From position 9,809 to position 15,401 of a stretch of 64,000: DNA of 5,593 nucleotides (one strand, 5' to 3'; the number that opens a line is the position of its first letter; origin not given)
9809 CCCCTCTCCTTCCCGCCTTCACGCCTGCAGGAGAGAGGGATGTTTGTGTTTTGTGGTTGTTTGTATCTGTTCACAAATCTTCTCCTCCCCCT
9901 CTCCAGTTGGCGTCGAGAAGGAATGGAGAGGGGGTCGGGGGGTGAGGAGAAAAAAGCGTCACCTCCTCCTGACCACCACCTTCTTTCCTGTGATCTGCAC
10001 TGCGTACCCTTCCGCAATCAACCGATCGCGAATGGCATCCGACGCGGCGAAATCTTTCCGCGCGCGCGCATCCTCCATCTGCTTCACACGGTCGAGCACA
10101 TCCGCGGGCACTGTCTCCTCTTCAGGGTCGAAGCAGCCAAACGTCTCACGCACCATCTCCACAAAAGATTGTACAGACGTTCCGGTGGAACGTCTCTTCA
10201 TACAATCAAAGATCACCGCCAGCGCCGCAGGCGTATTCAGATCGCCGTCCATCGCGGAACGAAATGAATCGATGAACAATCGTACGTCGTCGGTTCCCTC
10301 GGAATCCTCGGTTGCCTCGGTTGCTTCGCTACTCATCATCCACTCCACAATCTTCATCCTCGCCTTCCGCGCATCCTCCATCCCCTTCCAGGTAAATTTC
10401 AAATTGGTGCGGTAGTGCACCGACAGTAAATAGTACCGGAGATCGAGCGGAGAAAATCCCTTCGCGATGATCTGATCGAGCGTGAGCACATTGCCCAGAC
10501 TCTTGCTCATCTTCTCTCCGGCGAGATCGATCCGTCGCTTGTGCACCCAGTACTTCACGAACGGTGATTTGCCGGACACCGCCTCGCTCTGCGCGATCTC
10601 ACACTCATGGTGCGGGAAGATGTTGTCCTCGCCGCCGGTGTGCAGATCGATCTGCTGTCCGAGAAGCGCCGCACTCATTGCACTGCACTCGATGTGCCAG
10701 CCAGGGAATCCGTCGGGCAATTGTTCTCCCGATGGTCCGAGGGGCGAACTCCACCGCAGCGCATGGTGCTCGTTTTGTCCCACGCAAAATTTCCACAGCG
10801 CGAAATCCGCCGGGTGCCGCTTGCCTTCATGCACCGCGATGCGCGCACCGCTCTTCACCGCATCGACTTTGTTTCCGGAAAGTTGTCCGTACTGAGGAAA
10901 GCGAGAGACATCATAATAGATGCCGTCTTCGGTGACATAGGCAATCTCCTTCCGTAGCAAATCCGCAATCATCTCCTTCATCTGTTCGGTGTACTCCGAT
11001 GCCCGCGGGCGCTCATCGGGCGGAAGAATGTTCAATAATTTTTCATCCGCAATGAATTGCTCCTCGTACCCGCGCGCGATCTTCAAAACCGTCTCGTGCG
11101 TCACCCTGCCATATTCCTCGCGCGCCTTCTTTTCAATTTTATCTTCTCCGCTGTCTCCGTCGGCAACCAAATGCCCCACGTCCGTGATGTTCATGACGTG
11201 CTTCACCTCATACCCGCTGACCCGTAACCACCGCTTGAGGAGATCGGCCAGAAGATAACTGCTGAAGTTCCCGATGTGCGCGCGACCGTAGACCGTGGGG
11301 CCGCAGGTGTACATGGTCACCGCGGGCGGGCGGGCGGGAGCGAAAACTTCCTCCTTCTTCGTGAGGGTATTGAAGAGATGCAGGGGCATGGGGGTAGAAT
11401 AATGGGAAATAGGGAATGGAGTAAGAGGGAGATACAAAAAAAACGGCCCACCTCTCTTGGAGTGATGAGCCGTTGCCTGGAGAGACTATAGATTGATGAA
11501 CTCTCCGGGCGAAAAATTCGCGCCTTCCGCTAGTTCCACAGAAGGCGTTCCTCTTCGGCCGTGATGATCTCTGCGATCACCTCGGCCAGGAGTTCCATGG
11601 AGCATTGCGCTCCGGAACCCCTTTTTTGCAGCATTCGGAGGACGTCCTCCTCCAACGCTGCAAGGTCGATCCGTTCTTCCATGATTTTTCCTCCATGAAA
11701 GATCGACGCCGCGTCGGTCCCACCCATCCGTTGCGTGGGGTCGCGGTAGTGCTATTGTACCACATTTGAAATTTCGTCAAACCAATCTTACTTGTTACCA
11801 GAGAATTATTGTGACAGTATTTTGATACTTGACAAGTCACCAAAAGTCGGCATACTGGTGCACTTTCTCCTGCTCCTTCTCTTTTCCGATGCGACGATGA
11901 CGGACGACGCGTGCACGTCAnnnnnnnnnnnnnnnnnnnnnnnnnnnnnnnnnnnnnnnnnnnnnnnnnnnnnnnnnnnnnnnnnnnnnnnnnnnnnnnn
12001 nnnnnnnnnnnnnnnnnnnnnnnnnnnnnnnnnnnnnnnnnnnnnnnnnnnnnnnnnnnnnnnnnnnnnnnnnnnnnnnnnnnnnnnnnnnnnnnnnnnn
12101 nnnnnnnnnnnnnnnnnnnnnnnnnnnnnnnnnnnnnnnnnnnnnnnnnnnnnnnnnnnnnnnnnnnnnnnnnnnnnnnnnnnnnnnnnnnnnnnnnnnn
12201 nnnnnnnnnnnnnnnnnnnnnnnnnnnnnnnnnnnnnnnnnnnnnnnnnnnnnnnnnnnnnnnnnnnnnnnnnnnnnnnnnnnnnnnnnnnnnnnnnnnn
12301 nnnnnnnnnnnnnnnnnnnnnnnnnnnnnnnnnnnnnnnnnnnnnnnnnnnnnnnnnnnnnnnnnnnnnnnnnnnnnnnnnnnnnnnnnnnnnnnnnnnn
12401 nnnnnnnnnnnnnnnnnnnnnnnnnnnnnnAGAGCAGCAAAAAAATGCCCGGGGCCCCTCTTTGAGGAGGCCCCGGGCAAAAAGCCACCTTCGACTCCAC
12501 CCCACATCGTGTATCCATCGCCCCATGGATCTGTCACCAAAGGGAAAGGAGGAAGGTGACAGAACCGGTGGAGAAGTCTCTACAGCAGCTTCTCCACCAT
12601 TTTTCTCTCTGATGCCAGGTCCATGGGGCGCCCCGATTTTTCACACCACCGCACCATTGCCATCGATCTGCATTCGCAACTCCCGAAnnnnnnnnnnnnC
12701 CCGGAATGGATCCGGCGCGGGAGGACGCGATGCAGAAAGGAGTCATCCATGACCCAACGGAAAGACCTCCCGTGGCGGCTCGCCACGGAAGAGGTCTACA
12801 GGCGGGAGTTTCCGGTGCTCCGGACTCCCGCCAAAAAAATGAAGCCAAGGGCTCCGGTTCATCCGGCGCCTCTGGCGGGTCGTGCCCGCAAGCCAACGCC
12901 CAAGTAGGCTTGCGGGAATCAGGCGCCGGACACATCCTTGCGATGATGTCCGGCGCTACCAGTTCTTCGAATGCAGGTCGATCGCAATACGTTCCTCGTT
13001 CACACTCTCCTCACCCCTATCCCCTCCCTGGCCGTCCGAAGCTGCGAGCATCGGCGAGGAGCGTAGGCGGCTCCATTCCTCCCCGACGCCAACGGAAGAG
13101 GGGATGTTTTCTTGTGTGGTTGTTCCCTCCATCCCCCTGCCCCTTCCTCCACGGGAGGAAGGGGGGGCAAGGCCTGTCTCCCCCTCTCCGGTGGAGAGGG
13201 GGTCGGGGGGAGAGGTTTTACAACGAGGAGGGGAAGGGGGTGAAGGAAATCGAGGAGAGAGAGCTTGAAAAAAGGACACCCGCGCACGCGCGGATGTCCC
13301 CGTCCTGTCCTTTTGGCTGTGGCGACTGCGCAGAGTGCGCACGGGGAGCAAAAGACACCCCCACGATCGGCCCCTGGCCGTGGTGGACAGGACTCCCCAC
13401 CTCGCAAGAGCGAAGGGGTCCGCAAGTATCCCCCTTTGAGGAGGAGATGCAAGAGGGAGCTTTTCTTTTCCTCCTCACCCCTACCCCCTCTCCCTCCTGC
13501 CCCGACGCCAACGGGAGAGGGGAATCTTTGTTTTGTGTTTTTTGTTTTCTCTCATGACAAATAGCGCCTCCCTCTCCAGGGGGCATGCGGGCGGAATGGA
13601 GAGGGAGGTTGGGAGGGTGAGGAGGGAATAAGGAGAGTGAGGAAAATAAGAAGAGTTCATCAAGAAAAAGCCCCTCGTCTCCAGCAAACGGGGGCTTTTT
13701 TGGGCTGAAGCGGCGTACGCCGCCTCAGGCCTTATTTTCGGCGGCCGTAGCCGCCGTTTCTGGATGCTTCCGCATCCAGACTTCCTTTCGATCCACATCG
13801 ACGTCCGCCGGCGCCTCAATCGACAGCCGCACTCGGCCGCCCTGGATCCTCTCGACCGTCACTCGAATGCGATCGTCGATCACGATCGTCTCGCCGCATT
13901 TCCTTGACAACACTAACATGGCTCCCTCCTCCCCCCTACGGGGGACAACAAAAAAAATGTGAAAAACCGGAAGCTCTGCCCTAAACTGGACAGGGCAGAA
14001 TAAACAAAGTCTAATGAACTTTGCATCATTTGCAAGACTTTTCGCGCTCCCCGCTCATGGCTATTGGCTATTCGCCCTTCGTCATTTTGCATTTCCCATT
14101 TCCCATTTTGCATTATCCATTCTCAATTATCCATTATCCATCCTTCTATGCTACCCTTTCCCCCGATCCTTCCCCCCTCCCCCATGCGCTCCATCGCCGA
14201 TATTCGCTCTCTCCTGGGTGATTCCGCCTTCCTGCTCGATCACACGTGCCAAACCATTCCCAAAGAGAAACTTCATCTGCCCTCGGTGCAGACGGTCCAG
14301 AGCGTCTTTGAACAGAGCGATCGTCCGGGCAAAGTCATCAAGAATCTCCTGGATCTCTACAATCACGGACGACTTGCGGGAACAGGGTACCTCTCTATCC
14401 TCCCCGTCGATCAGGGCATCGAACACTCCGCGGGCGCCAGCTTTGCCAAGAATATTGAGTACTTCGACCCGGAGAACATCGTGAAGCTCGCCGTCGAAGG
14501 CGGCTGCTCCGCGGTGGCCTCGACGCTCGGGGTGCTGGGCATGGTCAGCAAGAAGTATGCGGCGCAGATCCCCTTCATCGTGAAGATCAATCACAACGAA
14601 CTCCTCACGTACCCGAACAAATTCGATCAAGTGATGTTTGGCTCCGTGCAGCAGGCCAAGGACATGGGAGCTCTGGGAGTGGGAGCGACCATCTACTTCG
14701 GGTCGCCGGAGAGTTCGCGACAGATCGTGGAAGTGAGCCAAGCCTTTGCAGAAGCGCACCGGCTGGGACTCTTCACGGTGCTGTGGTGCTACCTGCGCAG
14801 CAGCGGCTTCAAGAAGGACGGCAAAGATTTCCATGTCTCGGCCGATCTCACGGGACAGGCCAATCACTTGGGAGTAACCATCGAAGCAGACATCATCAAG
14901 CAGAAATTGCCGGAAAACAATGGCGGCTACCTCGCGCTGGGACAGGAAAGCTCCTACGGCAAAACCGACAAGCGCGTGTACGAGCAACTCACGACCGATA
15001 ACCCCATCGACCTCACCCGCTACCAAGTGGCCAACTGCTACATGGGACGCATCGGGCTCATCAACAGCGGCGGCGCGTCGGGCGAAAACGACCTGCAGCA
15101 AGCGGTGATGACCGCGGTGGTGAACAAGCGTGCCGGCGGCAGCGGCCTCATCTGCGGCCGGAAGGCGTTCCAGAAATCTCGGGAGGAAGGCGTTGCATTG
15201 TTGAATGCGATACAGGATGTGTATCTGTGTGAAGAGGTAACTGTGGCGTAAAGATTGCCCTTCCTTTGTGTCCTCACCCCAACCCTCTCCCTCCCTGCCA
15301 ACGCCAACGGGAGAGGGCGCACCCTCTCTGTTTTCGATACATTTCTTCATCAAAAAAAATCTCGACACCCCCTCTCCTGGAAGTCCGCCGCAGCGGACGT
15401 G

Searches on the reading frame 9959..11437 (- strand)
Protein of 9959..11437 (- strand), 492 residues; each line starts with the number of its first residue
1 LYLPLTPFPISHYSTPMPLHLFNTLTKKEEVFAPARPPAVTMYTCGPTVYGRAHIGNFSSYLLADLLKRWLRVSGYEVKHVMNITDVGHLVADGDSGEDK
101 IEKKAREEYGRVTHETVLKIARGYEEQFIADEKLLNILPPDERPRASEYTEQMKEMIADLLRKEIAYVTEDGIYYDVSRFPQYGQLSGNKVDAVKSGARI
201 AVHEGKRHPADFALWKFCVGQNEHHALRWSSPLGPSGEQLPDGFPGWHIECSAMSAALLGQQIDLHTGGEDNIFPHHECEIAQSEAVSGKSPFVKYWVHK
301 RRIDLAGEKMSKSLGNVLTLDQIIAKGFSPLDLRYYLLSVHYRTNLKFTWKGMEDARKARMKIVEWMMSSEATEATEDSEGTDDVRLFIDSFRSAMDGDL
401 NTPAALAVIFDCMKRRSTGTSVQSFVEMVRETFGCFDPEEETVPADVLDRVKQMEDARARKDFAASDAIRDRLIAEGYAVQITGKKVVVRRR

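Call 16: search_protein_families(library=pfam, proteins=[window:9959-11437:-])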
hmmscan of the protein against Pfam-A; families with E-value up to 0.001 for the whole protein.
window:9959-11437:- (492 aa): 5 families
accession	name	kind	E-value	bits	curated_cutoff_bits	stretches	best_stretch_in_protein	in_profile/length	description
PF01406.26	tRNA-synt_1e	-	1e-92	311.2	27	1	33-357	3-300/301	tRNA synthetases class I (C) catalytic domain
PF00133.28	tRNA-synt_1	-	1.1e-11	44.6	22.7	1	264-347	330-412/414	tRNA synthetases class I (I, L, M and V)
PF09334.17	tRNA-synt_1g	-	1.2e-09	37.9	20.1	1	298-353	316-371/391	tRNA synthetases class I (M)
PF01921.24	tRNA-synt_1f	-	3.2e-07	30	27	0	43-87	26-70/360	tRNA synthetases class I (K)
PF09190.17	DALR_2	-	1.6e-06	29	22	1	392-414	2-24/57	DALR domain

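Call 26: find_encoding_contigs(protein=window:9959-11437:-, flank=10000, max_places=2)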
Protein window:9959-11437:- (492 aa): no gene with exactly this product is on record in the collection.
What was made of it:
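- Tried and rejected: The look-up of cysS with the longest-ORF start failed because the called start differs (call 26).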

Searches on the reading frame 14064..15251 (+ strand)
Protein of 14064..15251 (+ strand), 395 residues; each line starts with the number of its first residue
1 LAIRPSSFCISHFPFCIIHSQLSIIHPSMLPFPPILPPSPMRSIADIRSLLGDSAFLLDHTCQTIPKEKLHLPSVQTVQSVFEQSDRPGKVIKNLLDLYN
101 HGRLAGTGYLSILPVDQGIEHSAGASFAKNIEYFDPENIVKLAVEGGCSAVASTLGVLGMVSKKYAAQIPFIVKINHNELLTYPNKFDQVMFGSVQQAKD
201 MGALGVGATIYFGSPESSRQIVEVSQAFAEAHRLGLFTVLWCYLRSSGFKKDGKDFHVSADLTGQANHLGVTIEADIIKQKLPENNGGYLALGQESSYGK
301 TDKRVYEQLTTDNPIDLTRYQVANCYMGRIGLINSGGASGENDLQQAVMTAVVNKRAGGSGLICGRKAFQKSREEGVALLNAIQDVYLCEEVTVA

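Call 16: search_protein_families(library=pfam, proteins=[window:14064-15251:+])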
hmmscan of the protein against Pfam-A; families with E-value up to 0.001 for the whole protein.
window:14064-15251:+ (395 aa): 1 family
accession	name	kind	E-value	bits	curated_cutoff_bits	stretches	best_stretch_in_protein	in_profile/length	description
PF01791.15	DeoC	-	4.9e-61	206.7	23.8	1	111-371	2-229/229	DeoC/LacD family aldolase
